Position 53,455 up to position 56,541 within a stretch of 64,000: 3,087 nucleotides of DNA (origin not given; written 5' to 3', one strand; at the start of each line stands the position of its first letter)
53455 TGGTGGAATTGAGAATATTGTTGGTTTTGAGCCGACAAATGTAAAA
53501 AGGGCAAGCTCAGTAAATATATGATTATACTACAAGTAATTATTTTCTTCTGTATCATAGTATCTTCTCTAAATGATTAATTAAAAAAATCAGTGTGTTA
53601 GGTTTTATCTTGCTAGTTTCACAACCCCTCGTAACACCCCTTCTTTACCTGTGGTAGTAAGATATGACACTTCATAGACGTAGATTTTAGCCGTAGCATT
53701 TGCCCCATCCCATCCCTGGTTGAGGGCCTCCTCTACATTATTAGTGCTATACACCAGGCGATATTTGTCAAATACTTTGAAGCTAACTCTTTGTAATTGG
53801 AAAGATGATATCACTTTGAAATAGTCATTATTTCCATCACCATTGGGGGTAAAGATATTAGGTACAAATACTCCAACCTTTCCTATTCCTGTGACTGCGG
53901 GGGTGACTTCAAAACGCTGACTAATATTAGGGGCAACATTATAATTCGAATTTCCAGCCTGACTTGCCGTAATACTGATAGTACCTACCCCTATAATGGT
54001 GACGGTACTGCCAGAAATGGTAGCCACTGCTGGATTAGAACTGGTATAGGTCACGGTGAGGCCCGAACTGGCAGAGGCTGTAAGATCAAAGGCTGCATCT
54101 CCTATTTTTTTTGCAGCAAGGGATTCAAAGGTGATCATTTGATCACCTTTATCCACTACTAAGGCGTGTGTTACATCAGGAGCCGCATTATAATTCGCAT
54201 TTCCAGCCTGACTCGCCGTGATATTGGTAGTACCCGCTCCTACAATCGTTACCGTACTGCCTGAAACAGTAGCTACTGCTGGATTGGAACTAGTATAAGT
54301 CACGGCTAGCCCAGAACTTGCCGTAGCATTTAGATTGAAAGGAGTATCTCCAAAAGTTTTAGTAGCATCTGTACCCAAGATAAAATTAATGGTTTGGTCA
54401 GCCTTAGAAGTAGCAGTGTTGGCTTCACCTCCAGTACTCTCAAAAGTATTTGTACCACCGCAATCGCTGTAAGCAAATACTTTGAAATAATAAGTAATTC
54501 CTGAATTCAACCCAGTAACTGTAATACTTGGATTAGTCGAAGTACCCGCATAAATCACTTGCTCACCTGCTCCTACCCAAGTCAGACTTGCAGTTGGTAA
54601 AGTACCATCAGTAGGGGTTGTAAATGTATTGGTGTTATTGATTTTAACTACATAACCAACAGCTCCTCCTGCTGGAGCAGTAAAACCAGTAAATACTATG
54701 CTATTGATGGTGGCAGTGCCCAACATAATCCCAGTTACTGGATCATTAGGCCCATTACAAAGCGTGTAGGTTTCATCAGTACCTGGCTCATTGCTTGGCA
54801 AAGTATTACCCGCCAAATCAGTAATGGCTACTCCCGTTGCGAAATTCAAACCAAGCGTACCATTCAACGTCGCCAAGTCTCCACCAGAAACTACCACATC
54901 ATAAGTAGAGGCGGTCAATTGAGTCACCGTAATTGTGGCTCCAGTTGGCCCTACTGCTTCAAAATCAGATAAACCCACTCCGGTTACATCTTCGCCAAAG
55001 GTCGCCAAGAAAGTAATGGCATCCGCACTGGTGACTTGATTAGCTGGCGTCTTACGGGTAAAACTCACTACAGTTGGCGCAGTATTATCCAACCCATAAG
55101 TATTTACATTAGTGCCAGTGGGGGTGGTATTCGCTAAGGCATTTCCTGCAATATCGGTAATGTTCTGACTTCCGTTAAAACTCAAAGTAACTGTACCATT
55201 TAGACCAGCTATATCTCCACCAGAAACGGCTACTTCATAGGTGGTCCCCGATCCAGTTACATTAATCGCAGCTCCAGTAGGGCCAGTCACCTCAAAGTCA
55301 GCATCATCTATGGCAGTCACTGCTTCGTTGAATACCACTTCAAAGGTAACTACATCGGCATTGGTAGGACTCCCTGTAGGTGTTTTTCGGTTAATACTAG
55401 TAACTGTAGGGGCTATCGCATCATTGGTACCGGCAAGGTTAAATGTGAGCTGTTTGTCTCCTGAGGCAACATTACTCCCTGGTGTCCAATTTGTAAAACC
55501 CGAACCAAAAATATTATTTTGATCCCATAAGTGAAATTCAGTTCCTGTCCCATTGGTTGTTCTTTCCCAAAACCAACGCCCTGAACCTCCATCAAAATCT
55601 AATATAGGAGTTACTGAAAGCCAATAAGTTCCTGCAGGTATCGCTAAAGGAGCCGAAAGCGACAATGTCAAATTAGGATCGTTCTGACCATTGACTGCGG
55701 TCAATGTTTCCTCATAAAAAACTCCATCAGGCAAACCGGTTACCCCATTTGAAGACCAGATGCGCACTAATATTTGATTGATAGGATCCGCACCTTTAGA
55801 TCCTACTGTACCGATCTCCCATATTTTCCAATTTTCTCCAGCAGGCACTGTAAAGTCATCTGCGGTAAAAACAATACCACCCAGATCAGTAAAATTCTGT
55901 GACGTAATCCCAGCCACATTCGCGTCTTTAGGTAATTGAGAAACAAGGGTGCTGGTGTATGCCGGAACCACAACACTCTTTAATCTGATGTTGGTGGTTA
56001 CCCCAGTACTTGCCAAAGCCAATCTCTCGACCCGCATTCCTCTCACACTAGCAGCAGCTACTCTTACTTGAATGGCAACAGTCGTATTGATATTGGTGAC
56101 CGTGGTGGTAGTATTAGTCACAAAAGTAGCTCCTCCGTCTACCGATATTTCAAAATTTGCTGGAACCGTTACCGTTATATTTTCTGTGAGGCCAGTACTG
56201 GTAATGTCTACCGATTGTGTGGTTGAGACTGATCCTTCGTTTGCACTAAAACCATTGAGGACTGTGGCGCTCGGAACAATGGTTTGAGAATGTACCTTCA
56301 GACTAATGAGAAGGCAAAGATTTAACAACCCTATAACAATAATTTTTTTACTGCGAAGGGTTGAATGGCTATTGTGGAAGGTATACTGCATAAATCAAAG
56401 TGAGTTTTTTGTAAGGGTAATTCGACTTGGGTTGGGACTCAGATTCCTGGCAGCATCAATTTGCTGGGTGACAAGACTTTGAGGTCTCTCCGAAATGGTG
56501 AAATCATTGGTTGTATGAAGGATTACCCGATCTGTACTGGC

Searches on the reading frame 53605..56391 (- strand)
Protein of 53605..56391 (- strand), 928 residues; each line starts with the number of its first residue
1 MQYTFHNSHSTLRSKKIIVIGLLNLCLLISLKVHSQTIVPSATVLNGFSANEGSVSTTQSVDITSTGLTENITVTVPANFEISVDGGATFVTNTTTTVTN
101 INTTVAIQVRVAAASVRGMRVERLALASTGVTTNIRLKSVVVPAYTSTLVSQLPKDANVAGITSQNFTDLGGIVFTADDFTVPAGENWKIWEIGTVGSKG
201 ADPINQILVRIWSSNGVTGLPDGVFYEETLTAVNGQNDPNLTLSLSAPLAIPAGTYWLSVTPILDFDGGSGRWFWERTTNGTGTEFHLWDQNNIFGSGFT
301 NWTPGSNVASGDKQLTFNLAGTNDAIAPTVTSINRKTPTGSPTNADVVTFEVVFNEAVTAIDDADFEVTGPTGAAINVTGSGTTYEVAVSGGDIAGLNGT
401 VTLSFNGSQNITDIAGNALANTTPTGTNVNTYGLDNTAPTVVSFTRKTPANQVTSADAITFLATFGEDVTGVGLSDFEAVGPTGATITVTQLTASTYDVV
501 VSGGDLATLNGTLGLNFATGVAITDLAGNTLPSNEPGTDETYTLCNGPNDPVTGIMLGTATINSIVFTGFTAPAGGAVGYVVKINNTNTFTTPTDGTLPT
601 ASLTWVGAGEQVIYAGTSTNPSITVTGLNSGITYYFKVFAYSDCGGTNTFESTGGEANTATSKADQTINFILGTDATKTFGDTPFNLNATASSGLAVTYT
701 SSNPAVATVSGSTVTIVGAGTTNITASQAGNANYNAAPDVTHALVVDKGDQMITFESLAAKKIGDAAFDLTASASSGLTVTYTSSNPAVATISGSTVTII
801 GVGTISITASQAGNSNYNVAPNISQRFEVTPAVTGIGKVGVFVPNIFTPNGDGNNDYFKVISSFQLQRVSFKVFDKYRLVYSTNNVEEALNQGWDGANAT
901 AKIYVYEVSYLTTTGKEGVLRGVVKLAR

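Call 85: search_protein_families(library=pfam, proteins=[window:53605-56391:-], max_evalue=0.00001)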
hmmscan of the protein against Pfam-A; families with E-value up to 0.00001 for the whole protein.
window:53605-56391:- (928 aa): 1 family
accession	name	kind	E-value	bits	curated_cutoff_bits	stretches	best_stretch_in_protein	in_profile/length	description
PF13585.12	CHU_C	-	5.7e-10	39.6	27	1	842-913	2-73/86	CHU_C Type IX secretion signal domain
